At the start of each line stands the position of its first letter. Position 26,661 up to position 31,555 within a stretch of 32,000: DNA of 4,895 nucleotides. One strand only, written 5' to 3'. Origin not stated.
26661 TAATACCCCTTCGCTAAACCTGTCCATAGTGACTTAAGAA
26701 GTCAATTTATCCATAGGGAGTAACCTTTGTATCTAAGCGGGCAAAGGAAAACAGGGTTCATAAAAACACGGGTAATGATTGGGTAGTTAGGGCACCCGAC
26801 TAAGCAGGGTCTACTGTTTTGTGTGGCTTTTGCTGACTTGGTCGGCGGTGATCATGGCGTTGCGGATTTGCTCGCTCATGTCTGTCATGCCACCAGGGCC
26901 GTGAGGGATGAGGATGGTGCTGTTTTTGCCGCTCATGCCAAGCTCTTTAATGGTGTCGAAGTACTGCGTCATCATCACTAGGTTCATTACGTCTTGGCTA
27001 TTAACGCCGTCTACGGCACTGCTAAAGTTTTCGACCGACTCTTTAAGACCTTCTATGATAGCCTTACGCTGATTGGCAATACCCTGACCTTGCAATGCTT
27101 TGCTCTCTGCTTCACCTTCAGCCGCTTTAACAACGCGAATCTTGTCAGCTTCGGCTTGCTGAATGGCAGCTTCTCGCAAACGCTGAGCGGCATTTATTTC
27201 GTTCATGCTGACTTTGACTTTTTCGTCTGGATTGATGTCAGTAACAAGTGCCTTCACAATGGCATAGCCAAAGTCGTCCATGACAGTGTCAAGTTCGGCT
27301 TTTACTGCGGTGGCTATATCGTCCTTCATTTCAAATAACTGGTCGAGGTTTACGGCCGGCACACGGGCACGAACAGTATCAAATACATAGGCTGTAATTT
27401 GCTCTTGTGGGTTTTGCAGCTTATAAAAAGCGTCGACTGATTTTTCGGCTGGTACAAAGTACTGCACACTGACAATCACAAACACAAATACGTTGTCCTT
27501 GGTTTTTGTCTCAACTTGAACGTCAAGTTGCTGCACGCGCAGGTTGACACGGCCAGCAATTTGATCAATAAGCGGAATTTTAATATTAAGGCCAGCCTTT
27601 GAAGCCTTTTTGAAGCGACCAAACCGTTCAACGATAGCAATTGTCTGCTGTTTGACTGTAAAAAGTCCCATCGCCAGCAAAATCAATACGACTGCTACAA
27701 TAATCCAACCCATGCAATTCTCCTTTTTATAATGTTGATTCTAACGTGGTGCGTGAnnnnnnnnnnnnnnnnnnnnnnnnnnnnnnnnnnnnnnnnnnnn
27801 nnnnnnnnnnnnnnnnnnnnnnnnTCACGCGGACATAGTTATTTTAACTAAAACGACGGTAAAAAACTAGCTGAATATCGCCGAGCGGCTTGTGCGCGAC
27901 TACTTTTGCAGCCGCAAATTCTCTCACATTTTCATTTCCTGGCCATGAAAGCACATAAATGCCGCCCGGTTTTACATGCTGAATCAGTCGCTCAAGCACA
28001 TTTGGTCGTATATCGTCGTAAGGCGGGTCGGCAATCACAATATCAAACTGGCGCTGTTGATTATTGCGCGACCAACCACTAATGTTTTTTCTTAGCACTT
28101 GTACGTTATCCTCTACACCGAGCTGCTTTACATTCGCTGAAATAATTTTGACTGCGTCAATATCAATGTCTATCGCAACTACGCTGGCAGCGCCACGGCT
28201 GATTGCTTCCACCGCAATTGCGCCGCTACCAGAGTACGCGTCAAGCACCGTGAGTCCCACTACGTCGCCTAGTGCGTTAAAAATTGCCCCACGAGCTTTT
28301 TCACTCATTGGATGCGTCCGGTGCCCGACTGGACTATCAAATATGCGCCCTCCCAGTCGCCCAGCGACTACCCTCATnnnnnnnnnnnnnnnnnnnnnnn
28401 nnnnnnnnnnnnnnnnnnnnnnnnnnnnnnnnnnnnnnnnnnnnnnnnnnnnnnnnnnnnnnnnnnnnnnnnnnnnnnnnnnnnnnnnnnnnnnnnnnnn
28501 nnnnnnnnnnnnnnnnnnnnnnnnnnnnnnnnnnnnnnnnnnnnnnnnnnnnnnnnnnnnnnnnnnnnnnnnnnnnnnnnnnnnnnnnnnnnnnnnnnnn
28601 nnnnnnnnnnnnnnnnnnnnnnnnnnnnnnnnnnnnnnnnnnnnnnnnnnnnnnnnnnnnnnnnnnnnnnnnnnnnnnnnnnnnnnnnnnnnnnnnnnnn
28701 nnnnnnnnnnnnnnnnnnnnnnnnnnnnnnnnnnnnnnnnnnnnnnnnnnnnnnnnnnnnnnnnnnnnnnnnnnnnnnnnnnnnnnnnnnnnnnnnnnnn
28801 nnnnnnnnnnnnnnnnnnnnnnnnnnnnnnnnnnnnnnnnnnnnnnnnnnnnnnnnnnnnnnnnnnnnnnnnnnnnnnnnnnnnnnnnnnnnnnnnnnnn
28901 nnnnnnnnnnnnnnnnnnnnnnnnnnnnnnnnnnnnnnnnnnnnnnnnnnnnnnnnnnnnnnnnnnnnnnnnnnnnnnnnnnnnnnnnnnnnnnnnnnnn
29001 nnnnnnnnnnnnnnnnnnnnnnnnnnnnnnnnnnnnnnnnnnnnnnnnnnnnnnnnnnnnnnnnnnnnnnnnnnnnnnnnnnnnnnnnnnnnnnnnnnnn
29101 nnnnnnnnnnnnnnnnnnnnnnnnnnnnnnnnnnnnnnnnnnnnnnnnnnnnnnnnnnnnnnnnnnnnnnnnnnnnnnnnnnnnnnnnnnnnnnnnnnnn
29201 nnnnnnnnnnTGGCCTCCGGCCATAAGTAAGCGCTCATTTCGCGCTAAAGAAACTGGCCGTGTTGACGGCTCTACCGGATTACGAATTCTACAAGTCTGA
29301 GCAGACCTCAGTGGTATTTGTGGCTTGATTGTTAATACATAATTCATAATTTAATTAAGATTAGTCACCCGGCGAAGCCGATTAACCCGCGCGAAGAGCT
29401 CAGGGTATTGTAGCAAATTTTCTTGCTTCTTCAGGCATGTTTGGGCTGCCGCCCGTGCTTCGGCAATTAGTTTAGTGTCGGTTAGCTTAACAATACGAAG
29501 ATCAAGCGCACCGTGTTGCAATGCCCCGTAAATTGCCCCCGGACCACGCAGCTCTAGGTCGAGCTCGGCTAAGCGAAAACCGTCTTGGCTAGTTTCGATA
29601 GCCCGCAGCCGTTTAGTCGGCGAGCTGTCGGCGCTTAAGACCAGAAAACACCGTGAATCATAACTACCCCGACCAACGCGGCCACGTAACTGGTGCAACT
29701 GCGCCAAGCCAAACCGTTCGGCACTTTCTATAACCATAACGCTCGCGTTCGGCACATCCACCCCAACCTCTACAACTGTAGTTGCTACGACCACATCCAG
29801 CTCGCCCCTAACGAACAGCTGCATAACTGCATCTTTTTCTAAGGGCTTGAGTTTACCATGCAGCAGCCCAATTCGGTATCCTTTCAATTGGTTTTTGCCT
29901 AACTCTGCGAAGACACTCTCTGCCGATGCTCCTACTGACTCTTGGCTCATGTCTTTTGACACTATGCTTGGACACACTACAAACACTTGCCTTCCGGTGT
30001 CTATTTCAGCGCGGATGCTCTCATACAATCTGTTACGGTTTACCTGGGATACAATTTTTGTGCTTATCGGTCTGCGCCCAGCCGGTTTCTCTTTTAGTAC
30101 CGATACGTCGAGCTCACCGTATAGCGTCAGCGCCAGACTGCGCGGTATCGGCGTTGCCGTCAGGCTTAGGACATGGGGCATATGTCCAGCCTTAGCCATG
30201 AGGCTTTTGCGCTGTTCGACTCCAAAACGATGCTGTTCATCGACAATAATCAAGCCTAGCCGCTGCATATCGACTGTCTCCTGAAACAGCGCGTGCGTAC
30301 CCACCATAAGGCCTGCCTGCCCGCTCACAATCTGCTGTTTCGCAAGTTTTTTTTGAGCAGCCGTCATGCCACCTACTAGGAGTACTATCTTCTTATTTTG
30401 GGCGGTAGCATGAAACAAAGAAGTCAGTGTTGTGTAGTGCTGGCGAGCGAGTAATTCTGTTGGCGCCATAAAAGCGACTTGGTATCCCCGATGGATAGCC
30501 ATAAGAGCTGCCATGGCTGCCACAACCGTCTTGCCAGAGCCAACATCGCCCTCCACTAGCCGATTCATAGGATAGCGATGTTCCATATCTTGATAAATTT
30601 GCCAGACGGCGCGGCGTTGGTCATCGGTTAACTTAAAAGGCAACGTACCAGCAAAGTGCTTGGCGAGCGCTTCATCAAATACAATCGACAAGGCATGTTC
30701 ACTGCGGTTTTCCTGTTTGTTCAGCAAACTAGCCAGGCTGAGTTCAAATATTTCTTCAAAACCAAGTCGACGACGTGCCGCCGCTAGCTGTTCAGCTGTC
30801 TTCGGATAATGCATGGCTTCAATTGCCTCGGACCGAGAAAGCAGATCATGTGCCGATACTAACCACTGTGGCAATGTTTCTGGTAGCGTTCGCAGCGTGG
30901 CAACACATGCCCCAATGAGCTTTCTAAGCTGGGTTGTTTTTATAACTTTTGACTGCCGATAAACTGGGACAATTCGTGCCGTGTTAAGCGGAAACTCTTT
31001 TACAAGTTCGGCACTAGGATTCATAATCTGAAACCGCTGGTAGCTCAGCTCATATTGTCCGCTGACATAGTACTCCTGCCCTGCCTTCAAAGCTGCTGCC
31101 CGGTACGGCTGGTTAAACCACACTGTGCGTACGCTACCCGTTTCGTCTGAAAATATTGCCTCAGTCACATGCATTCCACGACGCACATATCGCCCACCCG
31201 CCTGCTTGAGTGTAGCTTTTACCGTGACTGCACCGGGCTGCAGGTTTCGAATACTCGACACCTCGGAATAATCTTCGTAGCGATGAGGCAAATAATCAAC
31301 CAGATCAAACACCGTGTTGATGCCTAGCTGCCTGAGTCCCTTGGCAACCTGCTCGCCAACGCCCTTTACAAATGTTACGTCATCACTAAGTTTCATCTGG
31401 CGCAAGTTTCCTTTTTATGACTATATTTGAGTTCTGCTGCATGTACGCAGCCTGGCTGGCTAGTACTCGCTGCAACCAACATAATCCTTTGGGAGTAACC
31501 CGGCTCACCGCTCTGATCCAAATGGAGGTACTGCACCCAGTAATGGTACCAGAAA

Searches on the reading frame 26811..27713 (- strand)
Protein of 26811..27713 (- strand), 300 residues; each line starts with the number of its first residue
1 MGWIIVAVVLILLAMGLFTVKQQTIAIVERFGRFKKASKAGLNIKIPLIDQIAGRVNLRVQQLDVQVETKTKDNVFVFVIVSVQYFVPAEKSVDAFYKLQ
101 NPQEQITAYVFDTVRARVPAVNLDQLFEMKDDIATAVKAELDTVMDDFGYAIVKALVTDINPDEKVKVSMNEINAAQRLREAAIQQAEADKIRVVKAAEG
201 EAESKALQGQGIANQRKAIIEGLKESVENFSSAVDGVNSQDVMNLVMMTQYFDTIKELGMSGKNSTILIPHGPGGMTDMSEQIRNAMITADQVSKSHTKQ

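Call 85: search_protein_families(library=pfam, proteins=[window:26811-27713:-], max_evalue=0.001)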
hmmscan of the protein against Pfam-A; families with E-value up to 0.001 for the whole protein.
window:26811-27713:- (300 aa): 1 family
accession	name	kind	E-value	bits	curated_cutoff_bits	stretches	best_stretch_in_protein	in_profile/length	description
PF01145.31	Band_7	-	5.3e-29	102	23.6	1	19-191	2-176/176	SPFH domain / Band 7 family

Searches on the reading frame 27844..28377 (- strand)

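Call 85: search_protein_families(library=pfam, proteins=[window:27844-28377:-], max_evalue=0.001)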
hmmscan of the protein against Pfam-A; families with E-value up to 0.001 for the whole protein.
window:27844-28377:- (177 aa): 13 families
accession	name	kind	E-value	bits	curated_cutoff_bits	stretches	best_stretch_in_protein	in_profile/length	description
PF03602.21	Cons_hypoth95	-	5.6e-35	121.1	24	1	1-173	1-181/182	Conserved hypothetical protein 95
PF06325.19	PrmA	-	1.1e-11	45.3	22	1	43-144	164-259/296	Ribosomal protein L11 methyltransferase (PrmA)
PF13847.12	Methyltransf_31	-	7e-10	39.2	27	1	41-147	4-113/145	Methyltransferase domain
PF13649.12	Methyltransf_25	-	1.9e-09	38.5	27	1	44-139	1-97/97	Methyltransferase domain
PF05175.20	MTS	-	3.2e-08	33.8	23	1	42-134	33-125/170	Methyltransferase small domain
PF01170.24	UPF0020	-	5.7e-08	33.1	22.3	1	30-120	18-131/197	RMKL-like, methyltransferase domain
PF09445.16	Methyltransf_15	-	2.5e-06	27.6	22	1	43-120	3-81/165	RNA cap guanine-N2 methyltransferase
PF02475.24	TRM5-TYW2_MTfase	-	8.1e-06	26.3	28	1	42-140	38-132/164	TRM5/TYW2 methyltransferase domain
PF02005.22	TRM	-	1.1e-05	25.3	27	1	42-140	51-148/376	N2,N2-dimethylguanosine tRNA methyltransferase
PF00398.26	RrnaAD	-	5e-05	23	24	1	42-132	32-120/263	Ribosomal RNA adenine dimethylase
PF08351.18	TmcA_N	-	0.00014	22.2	22.7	1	111-176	98-164/178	tRNA(Met) cytidine acetyltransferase TmcA, N-terminal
PF01189.24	Methyltr_RsmB-F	-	0.00015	22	27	1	56-119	26-88/199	16S rRNA methyltransferase RsmB/F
PF01861.22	BpsA_C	-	0.00066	19.4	27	1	57-120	61-122/243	Branched-chain polyamine synthase A C-terminal domain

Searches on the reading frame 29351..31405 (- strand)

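Call 85: search_protein_families(library=pfam, proteins=[window:29351-31405:-], max_evalue=0.001)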
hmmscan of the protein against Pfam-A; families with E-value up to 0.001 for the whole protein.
window:29351-31405:- (684 aa): 10 families
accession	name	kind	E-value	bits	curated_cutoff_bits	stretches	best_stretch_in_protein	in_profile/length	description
PF17191.10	RecG_wedge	-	6.5e-25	88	23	1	9-167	1-158/162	RecG wedge domain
PF00270.35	DEAD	-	2e-23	83.4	26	1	261-423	2-163/167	DEAD/DEAH box helicase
PF00271.37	Helicase_C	-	3.4e-19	69.5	23.5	1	463-579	9-108/110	Helicase conserved C-terminal domain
PF04851.21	ResIII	-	3.6e-14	53.4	22.5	1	257-419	2-162/164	Type III restriction enzyme, res subunit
PF19833.4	RecG_dom3_C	-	1.9e-09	37.8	26.8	1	607-680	2-76/87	ATP-dependent DNA helicase RecG, domain 3, C-terminal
PF13604.12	AAA_30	-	3e-06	27.5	27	1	259-407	2-113/191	AAA domain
PF01336.31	tRNA_anti-codon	-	2.6e-05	24.5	27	1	60-134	1-74/75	OB-fold nucleic acid binding domain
PF18766.7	SWI2_SNF2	-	0.00021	21.5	26.7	1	263-422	2-158/221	SWI2/SNF2 ATPase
PF22232.2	TraI_hel_assoc_N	-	0.00046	21.2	27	0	326-406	11-88/99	TraI helicase-associated ssDNA bd, N-terminal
PF22590.2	Cas3-like_C_2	-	0.00048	20.8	27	0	526-579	50-103/106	CRISPR-associated nuclease/helicase Cas3, C-terminal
